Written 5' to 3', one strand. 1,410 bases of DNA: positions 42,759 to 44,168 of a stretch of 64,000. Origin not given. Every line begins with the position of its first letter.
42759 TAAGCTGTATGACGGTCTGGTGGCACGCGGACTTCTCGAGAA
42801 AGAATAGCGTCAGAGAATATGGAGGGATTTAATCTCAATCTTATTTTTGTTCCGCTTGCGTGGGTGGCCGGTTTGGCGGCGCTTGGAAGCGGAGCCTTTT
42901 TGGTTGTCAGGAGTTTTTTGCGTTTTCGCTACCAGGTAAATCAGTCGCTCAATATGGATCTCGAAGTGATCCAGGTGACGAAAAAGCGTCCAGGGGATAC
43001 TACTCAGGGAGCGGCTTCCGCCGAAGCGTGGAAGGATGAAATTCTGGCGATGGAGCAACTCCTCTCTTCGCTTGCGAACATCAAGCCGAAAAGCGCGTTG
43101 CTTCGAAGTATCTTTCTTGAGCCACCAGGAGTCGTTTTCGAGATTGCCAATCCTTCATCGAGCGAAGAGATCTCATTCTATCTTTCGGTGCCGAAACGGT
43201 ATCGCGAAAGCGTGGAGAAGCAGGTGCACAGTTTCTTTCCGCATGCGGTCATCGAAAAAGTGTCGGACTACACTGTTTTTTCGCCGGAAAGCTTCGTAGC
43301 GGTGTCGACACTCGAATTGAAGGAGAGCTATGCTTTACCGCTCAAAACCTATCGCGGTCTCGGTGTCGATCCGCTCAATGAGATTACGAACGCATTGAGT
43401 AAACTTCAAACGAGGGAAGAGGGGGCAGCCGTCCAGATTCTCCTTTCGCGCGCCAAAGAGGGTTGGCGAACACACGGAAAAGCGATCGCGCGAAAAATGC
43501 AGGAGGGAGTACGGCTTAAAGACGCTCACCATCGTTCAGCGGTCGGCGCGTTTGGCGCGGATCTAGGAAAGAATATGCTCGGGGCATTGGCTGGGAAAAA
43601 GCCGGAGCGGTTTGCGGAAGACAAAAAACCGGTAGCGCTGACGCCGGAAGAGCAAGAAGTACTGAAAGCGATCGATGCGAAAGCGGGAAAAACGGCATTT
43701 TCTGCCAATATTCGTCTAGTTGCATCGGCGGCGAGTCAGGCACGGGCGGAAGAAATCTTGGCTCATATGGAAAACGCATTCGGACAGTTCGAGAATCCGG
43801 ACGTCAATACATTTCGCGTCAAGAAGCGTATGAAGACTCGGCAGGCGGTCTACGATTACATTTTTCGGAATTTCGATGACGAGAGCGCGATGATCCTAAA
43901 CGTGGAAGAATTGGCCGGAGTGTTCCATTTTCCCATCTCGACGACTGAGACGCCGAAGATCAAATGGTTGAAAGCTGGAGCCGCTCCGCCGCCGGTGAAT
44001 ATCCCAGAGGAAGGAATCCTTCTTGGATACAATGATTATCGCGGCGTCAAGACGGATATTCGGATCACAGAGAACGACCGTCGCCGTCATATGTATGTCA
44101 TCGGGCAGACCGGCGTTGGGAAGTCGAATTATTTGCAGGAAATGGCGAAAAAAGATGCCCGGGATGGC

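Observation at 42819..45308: T4CP-like ATPase with an unusually long (about 380 aa) N-terminal extracytoplasmic/linker region before the motor domain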

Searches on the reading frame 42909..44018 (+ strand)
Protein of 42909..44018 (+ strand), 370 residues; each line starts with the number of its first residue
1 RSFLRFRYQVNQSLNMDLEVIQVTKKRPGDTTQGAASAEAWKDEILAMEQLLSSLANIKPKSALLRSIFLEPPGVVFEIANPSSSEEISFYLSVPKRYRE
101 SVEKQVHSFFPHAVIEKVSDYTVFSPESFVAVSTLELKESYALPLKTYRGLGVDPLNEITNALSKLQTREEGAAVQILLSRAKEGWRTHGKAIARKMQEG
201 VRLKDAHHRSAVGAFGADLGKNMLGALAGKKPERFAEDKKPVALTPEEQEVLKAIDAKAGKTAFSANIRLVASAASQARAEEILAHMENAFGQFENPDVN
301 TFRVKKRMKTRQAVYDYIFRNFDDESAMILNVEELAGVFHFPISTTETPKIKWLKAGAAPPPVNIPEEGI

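Call 23: search_protein_representatives(protein=window:42909-44018:+)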
Query: 370 residues. Proteins with E-value up to 0.001 (for the whole library): 1761; up to 1e-10: 779; up to 1e-30: 151. The best 150 are listed.
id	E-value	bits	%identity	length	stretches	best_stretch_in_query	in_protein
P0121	2.0e-115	402.0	57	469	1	16-370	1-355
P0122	1.0e-95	337.2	44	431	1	2-370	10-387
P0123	7.6e-78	278.5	48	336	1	1-292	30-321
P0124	1.6e-73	264.2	58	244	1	1-210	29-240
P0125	5.5e-67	242.7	40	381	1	6-342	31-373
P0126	7.8e-67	242.3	68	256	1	197-370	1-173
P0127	1.1e-65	238.4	46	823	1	70-370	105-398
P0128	1.3e-65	238.2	38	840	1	7-369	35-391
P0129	3.2e-65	236.9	54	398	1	48-282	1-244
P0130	1.3e-63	231.7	40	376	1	4-344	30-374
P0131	1.3e-63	231.7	39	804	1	11-370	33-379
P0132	1.1e-60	222.1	36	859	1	35-370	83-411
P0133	1.1e-59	218.8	63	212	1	197-364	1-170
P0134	1.6e-58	215.0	34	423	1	12-370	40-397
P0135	2.8e-58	214.2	69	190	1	14-170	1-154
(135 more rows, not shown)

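Call 45: search_solved_structures(query=A3, max_evalue=10, show_alignments=0)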
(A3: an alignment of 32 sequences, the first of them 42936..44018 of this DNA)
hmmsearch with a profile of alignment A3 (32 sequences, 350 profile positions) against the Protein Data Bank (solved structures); distinct sequences matched with E-value up to 10: 2.
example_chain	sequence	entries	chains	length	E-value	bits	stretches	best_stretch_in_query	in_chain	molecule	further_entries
6q44_A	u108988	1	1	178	0.81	11.7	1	40-115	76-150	Uncharacterized protein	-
4hxt_A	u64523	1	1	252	6.5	8.8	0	163-269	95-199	De Novo Protein OR329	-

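Call 46: search_protein_families(library=pfam, alignment_id=A3, max_evalue=1)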
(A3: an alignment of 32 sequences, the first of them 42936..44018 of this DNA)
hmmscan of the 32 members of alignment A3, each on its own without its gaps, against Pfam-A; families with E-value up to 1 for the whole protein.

A. member 1, window:42936-44018:+ (361 aa): 1 family
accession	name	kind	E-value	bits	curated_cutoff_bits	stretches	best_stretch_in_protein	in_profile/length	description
PF15941.10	FidL_like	-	0.2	12.5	27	0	300-327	43-71/87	FidL-like putative membrane protein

B. families by the number of members that match (of 32 scanned): 33 families (the first 25 are shown)
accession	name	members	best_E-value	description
PF09186.17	DUF1949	1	0.023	Domain of unknown function (DUF1949)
PF10354.15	BMT5-like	1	0.031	rRNA (uridine-N3-)-methyltransferase BTM5-like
PF01864.22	CarS-like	1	0.032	CDP-archaeol synthase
PF00708.24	Acylphosphatase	1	0.043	Acylphosphatase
PF14172.12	DUF4309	1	0.045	Domain of unknown function (DUF4309)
PF14794.11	DUF4479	1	0.048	Domain of unknown function (DUF4479)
PF08646.16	Rep_fac-A_C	1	0.049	Replication factor-A C terminal domain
PF20170.4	Plexin_RBD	1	0.05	Plexin cytoplasmic RhoGTPase-binding domain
PF13405.12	EF-hand_6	1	0.052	EF-hand domain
PF02353.26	CMAS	1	0.059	Mycolic acid cyclopropane synthetase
PF07914.17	DUF1679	1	0.063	Uncharacterized oxidoreductase dhs-27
PF19387.4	DUF5962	1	0.065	Family of unknown function (DUF5962)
PF05798.17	Phage_FRD3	1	0.068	Bacteriophage FRD3 protein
PF23420.1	DUF7108_C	1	0.07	DUF7108, C-terminal domain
PF06057.17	VirJ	1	0.078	Bacterial virulence protein (VirJ)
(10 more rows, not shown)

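Call 49: predict_structure(alignment_id=A3)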
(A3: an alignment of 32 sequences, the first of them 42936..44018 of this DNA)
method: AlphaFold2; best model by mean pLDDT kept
length: 361 residues; sequences in the alignment: 32
mean_pLDDT: 85.5   pTM: 0.84
mean pLDDT of the five models: 85.5, 85.1, 84.9, 84.5, 84.2
residues with pLDDT >= 90: 240; 70-90: 47; 50-70: 59; < 50: 15
segments of 3 or more residues with pLDDT < 50: 23-26, 218-221, 223-227
pLDDT, mean of each block of 10 residues (from residue 1): 83 81 55 94 91 55 82 94 94 95 93 92 97 95 94 91 96 91 94 86 56 51 50 85 95 97 96 97 95 93 93 92 98 92 79 60 47
secondary structure, 60 per line:
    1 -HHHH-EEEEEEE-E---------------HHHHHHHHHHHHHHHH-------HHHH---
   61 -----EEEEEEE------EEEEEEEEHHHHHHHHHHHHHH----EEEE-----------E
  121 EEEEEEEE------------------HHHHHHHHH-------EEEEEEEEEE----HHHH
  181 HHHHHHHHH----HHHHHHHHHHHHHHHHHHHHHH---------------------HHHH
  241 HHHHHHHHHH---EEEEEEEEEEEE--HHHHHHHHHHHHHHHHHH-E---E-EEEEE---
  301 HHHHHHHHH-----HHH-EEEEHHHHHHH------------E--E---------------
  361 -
elements in order: H2-5 E7-13 H31-46 H54-57 E66-72 E79-86 H87-100 E105-108 E120-128 H147-155 E163-172 H177-189 H194-215 H237-250 E254-265 H268-285 E293-297 H301-309 E319-322 H323-329
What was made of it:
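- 42951..43925 (+): DUF8128 domain (residues ~45-369), alpha/beta, VirB4 N-terminal-domain-like fold. Domain-only model has pLDDT 85.5 and pTM 0.84 (call 49).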

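Call 60: fold_search(model_id=the predicted structure, library=pdb)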
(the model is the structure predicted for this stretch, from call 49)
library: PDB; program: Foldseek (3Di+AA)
matches with E <= 10: 1030; with E <= 0.001: 14
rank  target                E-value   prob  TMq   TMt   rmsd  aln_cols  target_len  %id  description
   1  7o42_E                5.9e-07  1.00  0.42  0.19   8.1       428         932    9  TrwK/VirB4unbound trimer of dimers complex (with Hcp1) from the R388 type IV secretion system determined by cryo-EM. (released 2022-06-22)
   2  7o42_A                1.1e-06  1.00  0.40  0.18   9.0       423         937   10  TrwK/VirB4unbound trimer of dimers complex (with Hcp1) from the R388 type IV secretion system determined by cryo-EM. (released 2022-06-22)
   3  7o43_A                2.8e-06  1.00  0.41  0.21   9.1       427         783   10  TrwK/VirB4unbound dimer complex from R388 type IV secretion system determined by cryo-EM. (released 2022-06-22)
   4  8rtd_h                3.7e-06  1.00  0.41  0.34   8.9       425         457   10  Stalk-Arches-IMC structure from the fully-assembled R388 type IV secretion system determined by cryo-EM. (released 2024-06-19)
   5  8rtd_V                7.2e-06  1.00  0.41  0.23   9.5       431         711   10  Stalk-Arches-IMC structure from the fully-assembled R388 type IV secretion system determined by cryo-EM. (released 2024-06-19)
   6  8rtb_B                7.6e-06  1.00  0.41  0.25   8.9       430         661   10  Extended inner membrane complex (IMC) protomer structure (TrwM/VirB3-TrwK/VirB4-TrwI/VirB6-TrwG/VirB8-TrwE/VirB10) fro (released 2024-06-19)
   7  8rtd_P                9.1e-06  1.00  0.41  0.22   9.5       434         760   10  Stalk-Arches-IMC structure from the fully-assembled R388 type IV secretion system determined by cryo-EM. (released 2024-06-19)
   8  7o41_B                9.6e-06  1.00  0.44  0.26   8.0       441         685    9  Hexameric composite model of the Inner Membrane Complex (IMC) with the Arches from the fully-assembled R388 type IV se (released 2022-06-22)
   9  8rtd_g                1.5e-05  1.00  0.40  0.22   8.1       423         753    9  Stalk-Arches-IMC structure from the fully-assembled R388 type IV secretion system determined by cryo-EM. (released 2024-06-19)
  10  7o43_B                2.0e-05  1.00  0.42  0.21   9.3       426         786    9  TrwK/VirB4unbound dimer complex from R388 type IV secretion system determined by cryo-EM. (released 2022-06-22)
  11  8rtb_A                2.0e-05  1.00  0.39  0.22   9.9       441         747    9  Extended inner membrane complex (IMC) protomer structure (TrwM/VirB3-TrwK/VirB4-TrwI/VirB6-TrwG/VirB8-TrwE/VirB10) fro (released 2024-06-19)
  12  8rtd_O                2.0e-05  1.00  0.39  0.20   9.9       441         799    9  Stalk-Arches-IMC structure from the fully-assembled R388 type IV secretion system determined by cryo-EM. (released 2024-06-19)
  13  8rtd_T                2.0e-05  1.00  0.39  0.20   9.9       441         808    9  Stalk-Arches-IMC structure from the fully-assembled R388 type IV secretion system determined by cryo-EM. (released 2024-06-19)
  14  7o41_A                4.8e-04  1.00  0.43  0.23   7.9       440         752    9  Hexameric composite model of the Inner Membrane Complex (IMC) with the Arches from the fully-assembled R388 type IV se (released 2022-06-22)
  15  2v50_D                1.5e-02  0.28  0.19  0.09  19.0       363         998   11  The Missing Part of the Bacterial MexAB-OprM System: Structural determination of the Multidrug Exporter MexB (released 2009-05-19)
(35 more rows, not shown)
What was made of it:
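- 42951..43925 (+): The top 14 Foldseek hits are all TrwK (call 60).
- On VirB4: Foldseek E 6e-7 to 5e-4 for 14 TrwK chains (call 60).
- All 14 Foldseek hits with E <= 5e-4 are TrwK chains (call 60).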

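Call 91: search_dna_similar(query=window:42936-44018:+, collection=plasmids, mode=protein, max_evalue=0.01, max_rows=10)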
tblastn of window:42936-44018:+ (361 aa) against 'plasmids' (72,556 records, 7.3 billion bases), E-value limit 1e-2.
Records with a match: 31; places in all: 33; records where one place covers at least 80% of the query: 4.
Best place of each record, by identity: <60% 31.
By first word of the organism name: Natrinema 11; Halomontanus 4; Haladaptatus 3; Haloterrigena 3; Halobacterium 2; Pontibacillus 1; Halobaculum 1; Halalkalicoccus 1; Halorussus 1; Halostella 1; and 3 more.
By predicted mobility (MOB-suite, as given by PLSDB): non-mobilizable 31.
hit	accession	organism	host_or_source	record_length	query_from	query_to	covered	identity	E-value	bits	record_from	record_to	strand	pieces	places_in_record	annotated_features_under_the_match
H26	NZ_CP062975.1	Pontibacillus sp. ALD_SL1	mangrove mud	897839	37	360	90%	23.5%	2e-10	70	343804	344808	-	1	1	hypothetical protein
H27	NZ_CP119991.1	Halobaculum marinum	cell culture,sediment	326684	56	346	81%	24.8%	5e-3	47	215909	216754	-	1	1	hypothetical protein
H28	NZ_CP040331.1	Natrinema versiforme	-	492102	78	344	74%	26.7%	3e-12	76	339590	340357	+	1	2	hypothetical protein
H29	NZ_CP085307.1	Haladaptatus pallidirubidus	cell culture,saline soil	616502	42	347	85%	23.2%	4e-8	62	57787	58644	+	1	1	hypothetical protein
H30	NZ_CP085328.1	Haladaptatus salinisoli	cell culture,saline soil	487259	42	344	84%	23.2%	2e-8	64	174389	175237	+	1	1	hypothetical protein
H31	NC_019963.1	Natrinema pellirubrum DSM 15624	-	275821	78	344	74%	26.2%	8e-12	74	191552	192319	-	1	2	hypothetical protein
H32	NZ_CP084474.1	Natrinema sp. DC36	cell culture,sediment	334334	78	344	74%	26.2%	3e-11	72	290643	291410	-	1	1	hypothetical protein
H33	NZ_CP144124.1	Halalkalicoccus sp. CGA53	cell culture,sediment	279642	64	344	78%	24.3%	3e-3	47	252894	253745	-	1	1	hypothetical protein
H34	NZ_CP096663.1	Halorussus limi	cell culture,saline soil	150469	78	344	74%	25.1%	1e-9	68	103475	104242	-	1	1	hypothetical protein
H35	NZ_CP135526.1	Halomontanus rarus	Salt lake,Salt lake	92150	101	344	68%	27.2%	2e-10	70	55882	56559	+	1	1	hypothetical protein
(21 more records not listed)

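Call 92: get_annotated_region(hit=H30, flank=12000)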
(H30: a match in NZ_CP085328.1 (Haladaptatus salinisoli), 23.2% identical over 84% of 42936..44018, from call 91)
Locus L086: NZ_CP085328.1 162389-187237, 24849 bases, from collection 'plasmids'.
description: Haladaptatus salinisoli strain PSR8 plasmid unnamed1, complete sequence
organism: Haladaptatus salinisoli (NCBI taxid 2884876)
taxonomy: Archaea; Euryarchaeota; Halobacteria; Halobacteriales; Haladaptataceae; Haladaptatus; Haladaptatus salinisoli
host: -; source: cell culture,saline soil; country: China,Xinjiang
typing (MOB-suite, as given by PLSDB): non-mobilizable
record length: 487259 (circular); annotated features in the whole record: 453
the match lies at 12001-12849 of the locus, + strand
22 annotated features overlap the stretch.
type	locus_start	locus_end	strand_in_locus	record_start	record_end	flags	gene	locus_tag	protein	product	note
CDS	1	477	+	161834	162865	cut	-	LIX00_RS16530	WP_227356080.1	FAD-dependent oxidoreductase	-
CDS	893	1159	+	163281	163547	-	-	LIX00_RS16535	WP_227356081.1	HalOD1 output domain-containing protein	-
CDS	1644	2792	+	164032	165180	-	-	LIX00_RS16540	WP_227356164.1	rhodanese-like domain-containing protein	-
CDS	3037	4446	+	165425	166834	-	-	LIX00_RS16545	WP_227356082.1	FAD-dependent oxidoreductase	-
CDS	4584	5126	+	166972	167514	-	-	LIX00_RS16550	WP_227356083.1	hypothetical protein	-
CDS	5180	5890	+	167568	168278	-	-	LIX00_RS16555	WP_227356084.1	phosphoglycerol geranylgeranyltransferase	-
CDS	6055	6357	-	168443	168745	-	-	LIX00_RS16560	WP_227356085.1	hypothetical protein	-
CDS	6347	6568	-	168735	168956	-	-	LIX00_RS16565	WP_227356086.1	winged helix-turn-helix domain-containing protein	-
CDS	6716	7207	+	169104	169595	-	-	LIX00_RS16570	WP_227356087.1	hypothetical protein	-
CDS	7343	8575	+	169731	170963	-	-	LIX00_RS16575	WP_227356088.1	hypothetical protein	-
CDS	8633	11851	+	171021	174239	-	-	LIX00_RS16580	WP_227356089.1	hypothetical protein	-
CDS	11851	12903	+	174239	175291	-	-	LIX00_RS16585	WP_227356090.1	hypothetical protein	-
CDS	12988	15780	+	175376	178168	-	-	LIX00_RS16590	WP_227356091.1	type IV secretion system DNA-binding domain-containing protein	-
CDS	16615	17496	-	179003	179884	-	-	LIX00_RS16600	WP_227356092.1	NmrA/HSCARG family protein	-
CDS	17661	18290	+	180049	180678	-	-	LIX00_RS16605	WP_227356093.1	helix-turn-helix domain-containing protein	-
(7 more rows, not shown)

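Call 93: get_annotated_region(hit=H26, flank=12000)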
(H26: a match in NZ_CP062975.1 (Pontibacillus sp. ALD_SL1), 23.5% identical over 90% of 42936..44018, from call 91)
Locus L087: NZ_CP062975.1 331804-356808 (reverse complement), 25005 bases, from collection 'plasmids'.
description: Pontibacillus sp. ALD_SL1 plasmid unnamed, complete sequence
organism: Pontibacillus sp. ALD_SL1 (NCBI taxid 2777185)
taxonomy: Bacteria; Bacillota; Bacilli; Bacillales; Bacillaceae; Pontibacillus; Pontibacillus sp. ALD SL1
host: -; source: mangrove mud; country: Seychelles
typing (MOB-suite, as given by PLSDB): non-mobilizable
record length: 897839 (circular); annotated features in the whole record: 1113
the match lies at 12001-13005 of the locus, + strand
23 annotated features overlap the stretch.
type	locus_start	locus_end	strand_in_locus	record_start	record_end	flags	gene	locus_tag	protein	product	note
CDS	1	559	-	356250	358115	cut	-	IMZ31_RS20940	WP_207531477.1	VirB4-like conjugal transfer ATPase, CD1110 family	-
CDS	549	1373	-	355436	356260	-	-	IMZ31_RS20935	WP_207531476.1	hypothetical protein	-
CDS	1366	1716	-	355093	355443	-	-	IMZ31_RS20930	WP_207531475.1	hypothetical protein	-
CDS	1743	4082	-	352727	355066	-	-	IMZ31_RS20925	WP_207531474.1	hypothetical protein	-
CDS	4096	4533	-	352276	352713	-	-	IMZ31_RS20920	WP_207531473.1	hypothetical protein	-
CDS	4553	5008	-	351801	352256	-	-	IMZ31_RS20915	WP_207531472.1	Mbov_0395 family pilin-like conjugal transfer protein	-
CDS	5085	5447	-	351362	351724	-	-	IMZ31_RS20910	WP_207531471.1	hypothetical protein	-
CDS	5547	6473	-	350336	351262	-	-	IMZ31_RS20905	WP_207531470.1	hypothetical protein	-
CDS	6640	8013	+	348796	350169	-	-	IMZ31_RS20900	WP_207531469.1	hypothetical protein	-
CDS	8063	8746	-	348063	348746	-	-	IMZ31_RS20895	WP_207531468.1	chemotaxis protein CheW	GO:0006935 - chemotaxis [Evidence IEA]; GO:0007165 - signal transduction [Evidence IEA]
CDS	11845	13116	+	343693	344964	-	-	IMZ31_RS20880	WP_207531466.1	hypothetical protein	-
CDS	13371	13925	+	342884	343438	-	-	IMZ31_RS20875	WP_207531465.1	hypothetical protein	-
CDS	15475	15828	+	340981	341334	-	-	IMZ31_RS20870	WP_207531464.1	hypothetical protein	-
CDS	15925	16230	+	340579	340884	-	-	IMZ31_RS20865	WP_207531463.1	hypothetical protein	-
CDS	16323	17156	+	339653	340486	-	-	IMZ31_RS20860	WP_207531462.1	sigma factor-like helix-turn-helix DNA-binding protein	GO:0006352 - DNA-templated transcription initiation [Evidence IEA]; GO:0006355 - regulation of DNA-templated ...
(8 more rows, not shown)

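Call 95: search_protein_families(library=pfam, proteins=[L086:7343-8575:+, L086:8633-11851:+, L086:11851-12903:+, L086:12988-15780:+, L087:11845-13116:+, L087:13371-13925:+, L087:21204-24203:-, L087:6640-8013:+], max_evalue=0.01)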
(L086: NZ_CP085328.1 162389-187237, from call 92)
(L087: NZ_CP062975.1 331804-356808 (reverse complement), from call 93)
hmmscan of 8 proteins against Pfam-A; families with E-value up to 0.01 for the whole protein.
L086:7343-8575:+ (410 aa): 0 families

L086:8633-11851:+ (1072 aa): 4 families
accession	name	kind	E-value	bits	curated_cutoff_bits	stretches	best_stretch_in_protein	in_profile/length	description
PF12846.13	AAA_10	-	1.2e-05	25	27.5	0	916-969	241-294/362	AAA-like domain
PF01935.23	DUF87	-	0.00013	22.6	23.2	1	681-888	28-206/220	Helicase HerA, central domain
PF19044.6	P-loop_TraG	-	0.0003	20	25.8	1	679-746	32-99/413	TraG P-loop domain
PF13401.12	AAA_22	-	0.0011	19.8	27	0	887-939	56-106/130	AAA domain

L086:11851-12903:+ (350 aa): 0 families

L086:12988-15780:+ (930 aa): 2 families
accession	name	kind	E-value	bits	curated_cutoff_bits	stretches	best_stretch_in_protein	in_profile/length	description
PF10412.15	TrwB_AAD_bind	-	5.2e-08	32.6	20.5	1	99-438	6-327/387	Type IV secretion-system coupling protein DNA-binding domain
PF12696.13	TraG-D_C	-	5.5e-05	23.5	22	1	358-440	2-86/126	TraM recognition site of TraD and TraG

L087:11845-13116:+ (423 aa): 0 families

L087:13371-13925:+ (184 aa): 0 families

L087:21204-24203:- (999 aa): 2 families
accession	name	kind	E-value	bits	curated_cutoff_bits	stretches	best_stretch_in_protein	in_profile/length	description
PF01935.23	DUF87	-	2.8e-07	31.3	23.2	1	606-784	22-186/220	Helicase HerA, central domain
PF04665.18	Pox_A32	-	0.0065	16.4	22.8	0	610-655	16-50/242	Poxvirus A32 protein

L087:6640-8013:+ (457 aa): 1 family
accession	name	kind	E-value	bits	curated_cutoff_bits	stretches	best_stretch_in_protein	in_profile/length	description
PF13614.12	AAA_31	-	0.0035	17.7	27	1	180-324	13-151/177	AAA domain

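Call 96: get_annotated_region(hit=H34, flank=9000)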
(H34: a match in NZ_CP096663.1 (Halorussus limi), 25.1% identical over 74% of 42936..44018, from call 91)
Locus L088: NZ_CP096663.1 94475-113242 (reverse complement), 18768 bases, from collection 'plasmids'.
description: Halorussus limi strain XZYJT49 plasmid unnamed4, complete sequence
organism: Halorussus limi (NCBI taxid 2938695)
taxonomy: Archaea; Euryarchaeota; Halobacteria; Halobacteriales; Haladaptataceae; Halorussus; Halorussus limi
host: -; source: cell culture,saline soil; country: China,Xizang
typing (MOB-suite, as given by PLSDB): non-mobilizable; mating-pair formation MPF_T
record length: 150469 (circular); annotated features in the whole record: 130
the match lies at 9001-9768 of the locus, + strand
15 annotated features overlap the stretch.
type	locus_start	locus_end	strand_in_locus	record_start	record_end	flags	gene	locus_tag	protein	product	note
CDS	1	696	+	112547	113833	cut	-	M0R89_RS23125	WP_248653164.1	hypothetical protein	-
CDS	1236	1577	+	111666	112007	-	-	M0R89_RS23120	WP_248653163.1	pilin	-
CDS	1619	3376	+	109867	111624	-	-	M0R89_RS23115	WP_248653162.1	hypothetical protein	-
CDS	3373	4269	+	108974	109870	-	-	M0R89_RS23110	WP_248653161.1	hypothetical protein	-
CDS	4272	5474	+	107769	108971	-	-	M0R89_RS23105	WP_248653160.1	hypothetical protein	-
CDS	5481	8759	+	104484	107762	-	-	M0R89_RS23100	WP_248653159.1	TraM recognition domain-containing protein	-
CDS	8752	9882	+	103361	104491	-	-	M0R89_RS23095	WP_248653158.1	hypothetical protein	-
CDS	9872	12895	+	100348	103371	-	-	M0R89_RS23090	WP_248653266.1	TraM recognition domain-containing protein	-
CDS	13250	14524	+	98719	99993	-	-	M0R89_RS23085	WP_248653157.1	hypothetical protein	-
CDS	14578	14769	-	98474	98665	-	-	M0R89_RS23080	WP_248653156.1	hypothetical protein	-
CDS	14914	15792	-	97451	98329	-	-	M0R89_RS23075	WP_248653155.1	hypothetical protein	-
CDS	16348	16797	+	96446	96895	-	-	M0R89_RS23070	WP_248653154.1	hypothetical protein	-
CDS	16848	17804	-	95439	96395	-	-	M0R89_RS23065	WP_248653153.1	hypothetical protein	-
CDS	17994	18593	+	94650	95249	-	-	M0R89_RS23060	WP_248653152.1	helix-turn-helix domain-containing protein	-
CDS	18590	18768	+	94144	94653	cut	-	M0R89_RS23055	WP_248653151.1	hypothetical protein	-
